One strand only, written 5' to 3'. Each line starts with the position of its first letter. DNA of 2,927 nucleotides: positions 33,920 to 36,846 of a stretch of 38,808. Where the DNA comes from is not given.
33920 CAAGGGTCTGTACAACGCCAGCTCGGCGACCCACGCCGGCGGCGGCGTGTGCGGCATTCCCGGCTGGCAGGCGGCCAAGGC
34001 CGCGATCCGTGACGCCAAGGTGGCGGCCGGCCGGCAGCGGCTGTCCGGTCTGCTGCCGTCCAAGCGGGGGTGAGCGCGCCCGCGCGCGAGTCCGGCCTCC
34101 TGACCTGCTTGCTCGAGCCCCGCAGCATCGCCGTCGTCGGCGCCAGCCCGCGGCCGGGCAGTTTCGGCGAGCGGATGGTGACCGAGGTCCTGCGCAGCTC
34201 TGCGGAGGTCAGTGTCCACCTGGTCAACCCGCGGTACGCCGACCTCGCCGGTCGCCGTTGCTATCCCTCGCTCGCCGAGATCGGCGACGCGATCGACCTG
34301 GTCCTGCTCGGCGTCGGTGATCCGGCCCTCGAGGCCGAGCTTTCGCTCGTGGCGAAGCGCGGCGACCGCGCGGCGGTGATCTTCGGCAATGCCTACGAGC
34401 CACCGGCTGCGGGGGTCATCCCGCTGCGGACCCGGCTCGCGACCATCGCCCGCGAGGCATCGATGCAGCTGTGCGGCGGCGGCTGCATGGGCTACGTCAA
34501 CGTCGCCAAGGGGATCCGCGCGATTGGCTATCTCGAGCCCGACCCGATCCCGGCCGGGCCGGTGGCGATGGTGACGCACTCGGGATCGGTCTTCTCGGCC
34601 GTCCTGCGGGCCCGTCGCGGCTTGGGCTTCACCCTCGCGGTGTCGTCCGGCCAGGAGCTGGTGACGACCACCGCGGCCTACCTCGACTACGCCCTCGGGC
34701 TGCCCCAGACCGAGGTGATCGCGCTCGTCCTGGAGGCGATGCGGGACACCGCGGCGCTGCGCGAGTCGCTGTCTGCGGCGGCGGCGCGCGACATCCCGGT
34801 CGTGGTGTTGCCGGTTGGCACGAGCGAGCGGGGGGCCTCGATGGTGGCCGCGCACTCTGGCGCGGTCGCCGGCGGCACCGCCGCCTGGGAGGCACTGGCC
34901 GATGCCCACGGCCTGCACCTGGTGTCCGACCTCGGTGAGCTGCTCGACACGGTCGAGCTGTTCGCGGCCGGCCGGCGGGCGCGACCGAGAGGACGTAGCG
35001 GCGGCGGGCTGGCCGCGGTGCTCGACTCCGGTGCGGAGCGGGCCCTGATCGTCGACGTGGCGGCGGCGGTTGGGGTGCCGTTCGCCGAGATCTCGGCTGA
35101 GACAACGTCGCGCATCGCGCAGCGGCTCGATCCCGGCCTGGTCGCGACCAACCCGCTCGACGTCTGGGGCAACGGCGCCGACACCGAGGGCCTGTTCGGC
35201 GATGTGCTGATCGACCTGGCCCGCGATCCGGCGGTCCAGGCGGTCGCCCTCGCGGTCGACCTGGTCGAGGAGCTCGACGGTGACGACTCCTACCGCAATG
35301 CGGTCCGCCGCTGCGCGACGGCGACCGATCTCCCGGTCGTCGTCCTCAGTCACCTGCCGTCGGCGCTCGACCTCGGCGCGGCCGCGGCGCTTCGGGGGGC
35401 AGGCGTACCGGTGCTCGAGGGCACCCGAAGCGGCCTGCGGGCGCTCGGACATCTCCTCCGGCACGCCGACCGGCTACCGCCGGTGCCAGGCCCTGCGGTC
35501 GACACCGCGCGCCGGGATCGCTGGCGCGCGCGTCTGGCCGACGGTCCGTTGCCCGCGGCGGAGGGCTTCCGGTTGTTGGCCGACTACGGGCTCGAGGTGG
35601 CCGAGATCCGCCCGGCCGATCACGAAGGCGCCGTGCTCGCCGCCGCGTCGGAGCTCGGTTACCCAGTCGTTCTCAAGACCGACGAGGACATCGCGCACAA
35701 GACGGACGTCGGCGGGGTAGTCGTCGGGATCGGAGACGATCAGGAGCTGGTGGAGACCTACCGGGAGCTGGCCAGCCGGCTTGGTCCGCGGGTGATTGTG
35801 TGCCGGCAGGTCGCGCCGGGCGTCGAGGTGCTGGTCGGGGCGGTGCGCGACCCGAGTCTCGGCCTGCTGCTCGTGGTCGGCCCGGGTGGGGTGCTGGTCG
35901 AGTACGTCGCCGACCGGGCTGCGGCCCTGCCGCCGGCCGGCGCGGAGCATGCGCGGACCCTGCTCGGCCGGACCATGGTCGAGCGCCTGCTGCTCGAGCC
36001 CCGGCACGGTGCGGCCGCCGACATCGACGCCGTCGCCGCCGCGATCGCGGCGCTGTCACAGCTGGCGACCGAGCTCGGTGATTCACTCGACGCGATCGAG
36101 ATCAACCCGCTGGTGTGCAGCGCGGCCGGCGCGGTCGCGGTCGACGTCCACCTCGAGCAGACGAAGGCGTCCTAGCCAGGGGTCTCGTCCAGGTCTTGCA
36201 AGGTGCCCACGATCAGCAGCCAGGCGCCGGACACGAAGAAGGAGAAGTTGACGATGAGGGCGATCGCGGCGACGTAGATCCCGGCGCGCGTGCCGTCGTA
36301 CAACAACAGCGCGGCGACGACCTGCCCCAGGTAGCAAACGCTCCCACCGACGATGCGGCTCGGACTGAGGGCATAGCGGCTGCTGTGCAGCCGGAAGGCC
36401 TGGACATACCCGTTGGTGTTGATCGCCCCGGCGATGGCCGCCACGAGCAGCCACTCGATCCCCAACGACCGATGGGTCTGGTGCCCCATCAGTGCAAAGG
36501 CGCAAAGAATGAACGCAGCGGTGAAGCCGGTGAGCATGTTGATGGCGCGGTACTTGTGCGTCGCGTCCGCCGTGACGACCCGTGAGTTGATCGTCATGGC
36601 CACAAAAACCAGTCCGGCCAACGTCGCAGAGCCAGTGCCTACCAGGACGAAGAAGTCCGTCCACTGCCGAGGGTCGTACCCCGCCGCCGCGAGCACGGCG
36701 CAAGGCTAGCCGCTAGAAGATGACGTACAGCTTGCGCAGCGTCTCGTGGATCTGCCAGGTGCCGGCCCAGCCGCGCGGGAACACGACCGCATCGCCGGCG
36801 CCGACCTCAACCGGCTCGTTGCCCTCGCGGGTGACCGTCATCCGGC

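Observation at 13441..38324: Three near-identical promoter-operator cassettes define a dispersed regulon, probably controlled by the TetR at 31525-32226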

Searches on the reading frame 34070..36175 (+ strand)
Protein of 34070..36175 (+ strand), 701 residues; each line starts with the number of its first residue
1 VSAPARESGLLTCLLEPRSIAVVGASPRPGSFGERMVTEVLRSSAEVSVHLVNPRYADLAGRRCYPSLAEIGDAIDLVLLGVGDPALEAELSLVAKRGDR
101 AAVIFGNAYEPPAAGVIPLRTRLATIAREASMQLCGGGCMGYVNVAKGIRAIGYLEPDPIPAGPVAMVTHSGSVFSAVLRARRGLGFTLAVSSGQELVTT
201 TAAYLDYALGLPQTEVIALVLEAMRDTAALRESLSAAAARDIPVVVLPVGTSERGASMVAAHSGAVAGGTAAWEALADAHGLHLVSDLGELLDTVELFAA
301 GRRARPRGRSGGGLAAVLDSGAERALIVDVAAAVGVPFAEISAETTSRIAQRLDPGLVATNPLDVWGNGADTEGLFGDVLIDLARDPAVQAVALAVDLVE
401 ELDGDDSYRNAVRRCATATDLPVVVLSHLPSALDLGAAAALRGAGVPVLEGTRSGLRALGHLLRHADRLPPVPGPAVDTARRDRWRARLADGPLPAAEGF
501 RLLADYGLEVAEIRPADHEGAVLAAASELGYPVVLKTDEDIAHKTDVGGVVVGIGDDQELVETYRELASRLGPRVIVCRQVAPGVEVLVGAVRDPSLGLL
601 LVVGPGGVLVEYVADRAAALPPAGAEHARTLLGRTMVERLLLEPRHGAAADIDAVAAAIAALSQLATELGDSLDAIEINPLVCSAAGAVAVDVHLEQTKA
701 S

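Call 10: search_protein_families(library=pfam, proteins=[window:34070-36175:+])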
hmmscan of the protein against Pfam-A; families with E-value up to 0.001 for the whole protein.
window:34070-36175:+ (701 aa): 3 families
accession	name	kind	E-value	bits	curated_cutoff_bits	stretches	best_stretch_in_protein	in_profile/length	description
PF13549.11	ATP-grasp_5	-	2.8e-47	161.4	27.6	1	494-695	10-219/221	ATP-grasp domain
PF13607.11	Succ_CoA_lig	-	6.9e-32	110.5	27.4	1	162-298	1-138/138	Succinyl-CoA ligase like flavodoxin domain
PF13380.12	CoA_binding_2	-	8e-18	65.4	22.8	1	18-142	1-113/116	CoA binding domain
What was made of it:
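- On DddX DMSP lyase (for the CoA ligase at 34070-36175): Pfam CoA_binding_2, Succ_CoA_lig and ATP-grasp_5 (call 10).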

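Call 22: search_protein_families(library=ncbifam, proteins=[window:34070-36175:+], max_evalue=0.00001)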
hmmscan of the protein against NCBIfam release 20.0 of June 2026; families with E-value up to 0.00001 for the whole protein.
window:34070-36175:+ (701 aa): 4 families
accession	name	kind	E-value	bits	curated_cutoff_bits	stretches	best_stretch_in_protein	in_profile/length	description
NF045494.1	AcCoALig_Archglob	equivalog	5.4e-62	210.1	1200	2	11-466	218-663/665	acetate--CoA ligase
TIGR02717.1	AcCoA-syn-alpha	equivalog_domain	1.9e-58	198.2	567.15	1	12-465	2-446/447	acetate--CoA ligase alpha subunit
NF045492.1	HydPropCoALig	equivalog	2.8e-57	194.5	1300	2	11-370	248-605/700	3-hydroxypropionate--CoA ligase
NF045493.1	HydDutCoALig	equivalog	1.4e-54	185.8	1300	1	13-692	5-693/698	4-hydroxybutyrate--CoA ligase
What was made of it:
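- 32418..36175 (+): Operon of a COG1233 (CrtI/CrtO-like) FAD oxidoreductase (32418-34073) and an ADP/NDP-forming acyl-CoA synthetase (34070-36175). The closest solved relative of the synthetase is the DMSP lyase DddX. Pfam (call 10) and NCBIfam (call 22).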

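Call 55: search_solved_structures(query=window:34070-36175:+, max_evalue=1e-20)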
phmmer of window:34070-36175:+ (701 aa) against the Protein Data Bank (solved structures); distinct sequences matched with E-value up to 1e-20: 9.
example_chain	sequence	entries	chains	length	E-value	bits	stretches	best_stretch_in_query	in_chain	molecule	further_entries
7cm9_A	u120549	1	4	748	5.8e-71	243.1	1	15-694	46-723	DMSP lyase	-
8wzu_A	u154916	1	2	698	6.5e-54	186.8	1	14-687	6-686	4-hydroxybutyrate--CoA ligase [ADP-forming]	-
9y43_A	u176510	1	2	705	8.3e-49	169.9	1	14-369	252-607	3-hydroxypropionate--CoA ligase [ADP-forming]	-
9it0_A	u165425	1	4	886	2.3e-31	112.3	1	11-696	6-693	Protein acetyltransferase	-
9isq_A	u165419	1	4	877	2.9e-30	108.6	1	11-696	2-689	Protein acetyltransferase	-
2csu_A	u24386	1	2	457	1.3e-25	93.3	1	13-391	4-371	457aa long hypothetical protein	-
4xyl_A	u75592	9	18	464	2.8e-25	92.2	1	13-391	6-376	alpha subunit of Acyl-CoA synthetase (NDP forming) | Acyl-CoA synthetase (NDP forming) | alpha subunit of acetyl-CoA synthetase (NDP forming)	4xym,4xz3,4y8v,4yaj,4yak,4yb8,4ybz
4xyl_B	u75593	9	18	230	8.6e-23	84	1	501-694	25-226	beta subunit of Acyl-CoA synthetase (NDP forming) | Uncharacterized protein | beta subunit of acetyl-CoA synthetase (NDP forming)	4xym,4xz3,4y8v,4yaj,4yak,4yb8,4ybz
1wr2_A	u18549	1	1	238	2.5e-21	79.1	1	498-693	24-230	hypothetical protein PH1789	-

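Call 59: search_solved_structures(query=window:34070-36175:+, max_evalue=1e-60, show_alignments=1)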
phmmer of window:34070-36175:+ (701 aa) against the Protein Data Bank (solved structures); distinct sequences matched with E-value up to 1e-60: 1.
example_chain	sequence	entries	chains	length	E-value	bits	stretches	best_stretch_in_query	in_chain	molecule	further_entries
7cm9_A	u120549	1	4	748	5.8e-71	243.1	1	15-694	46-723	DMSP lyase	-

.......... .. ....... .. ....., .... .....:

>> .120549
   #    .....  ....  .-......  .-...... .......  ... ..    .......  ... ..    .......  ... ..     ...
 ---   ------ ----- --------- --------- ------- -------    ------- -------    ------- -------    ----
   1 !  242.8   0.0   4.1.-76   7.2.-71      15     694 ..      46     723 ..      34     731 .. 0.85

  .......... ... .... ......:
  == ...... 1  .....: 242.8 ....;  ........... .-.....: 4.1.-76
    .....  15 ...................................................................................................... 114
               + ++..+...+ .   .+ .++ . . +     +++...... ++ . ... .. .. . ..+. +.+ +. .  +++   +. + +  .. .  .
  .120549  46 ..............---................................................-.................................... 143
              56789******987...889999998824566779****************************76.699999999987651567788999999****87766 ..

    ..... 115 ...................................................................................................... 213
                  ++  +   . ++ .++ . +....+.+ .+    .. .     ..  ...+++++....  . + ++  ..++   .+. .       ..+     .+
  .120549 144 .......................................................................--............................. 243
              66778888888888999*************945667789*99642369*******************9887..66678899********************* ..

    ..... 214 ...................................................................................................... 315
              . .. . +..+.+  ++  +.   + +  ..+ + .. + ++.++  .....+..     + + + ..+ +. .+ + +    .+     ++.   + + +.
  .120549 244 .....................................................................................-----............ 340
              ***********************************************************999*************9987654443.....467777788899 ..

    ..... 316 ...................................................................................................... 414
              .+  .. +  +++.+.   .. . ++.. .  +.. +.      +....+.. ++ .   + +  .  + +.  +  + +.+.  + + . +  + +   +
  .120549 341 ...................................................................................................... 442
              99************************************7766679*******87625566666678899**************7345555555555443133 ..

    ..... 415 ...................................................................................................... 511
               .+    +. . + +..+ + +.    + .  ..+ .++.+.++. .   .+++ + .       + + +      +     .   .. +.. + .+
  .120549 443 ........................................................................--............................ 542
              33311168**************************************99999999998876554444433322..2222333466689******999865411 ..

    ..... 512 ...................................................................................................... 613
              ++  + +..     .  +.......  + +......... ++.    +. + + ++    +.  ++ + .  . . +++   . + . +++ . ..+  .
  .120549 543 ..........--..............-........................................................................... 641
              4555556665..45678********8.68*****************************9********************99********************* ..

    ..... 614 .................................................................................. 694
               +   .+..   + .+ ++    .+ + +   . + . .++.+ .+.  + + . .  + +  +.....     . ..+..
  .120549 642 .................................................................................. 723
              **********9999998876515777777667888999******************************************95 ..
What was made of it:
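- On DddX DMSP lyase (for the CoA ligase at 34070-36175): The alignment to 7cm9 covers the full length (call 59).
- Closest known: DddX, the ATP-dependent DMSP lyase of the ACD superfamily. Same: It is the closest solved structure: E = 5.8e-71 over the full length with the same domain order (calls 55, 59).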

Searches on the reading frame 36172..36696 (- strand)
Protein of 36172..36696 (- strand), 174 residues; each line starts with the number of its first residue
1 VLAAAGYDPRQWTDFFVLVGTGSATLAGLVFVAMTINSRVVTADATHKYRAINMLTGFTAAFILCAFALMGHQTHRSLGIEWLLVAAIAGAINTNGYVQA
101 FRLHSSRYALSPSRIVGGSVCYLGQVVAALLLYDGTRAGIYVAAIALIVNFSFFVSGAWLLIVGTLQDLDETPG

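Call 10: search_protein_families(library=pfam, proteins=[window:36172-36696:-])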
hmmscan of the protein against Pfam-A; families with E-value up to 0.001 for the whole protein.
window:36172-36696:- (174 aa): 0 families

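Call 22: search_protein_families(library=ncbifam, proteins=[window:36172-36696:-], max_evalue=0.00001)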
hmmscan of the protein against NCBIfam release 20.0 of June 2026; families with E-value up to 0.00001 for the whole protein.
window:36172-36696:- (174 aa): 0 families

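Call 47: search_protein_families(library=pfam, proteins=[window:36172-36696:-], max_evalue=0.001)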
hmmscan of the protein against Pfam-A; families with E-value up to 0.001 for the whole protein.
window:36172-36696:- (174 aa): 0 families
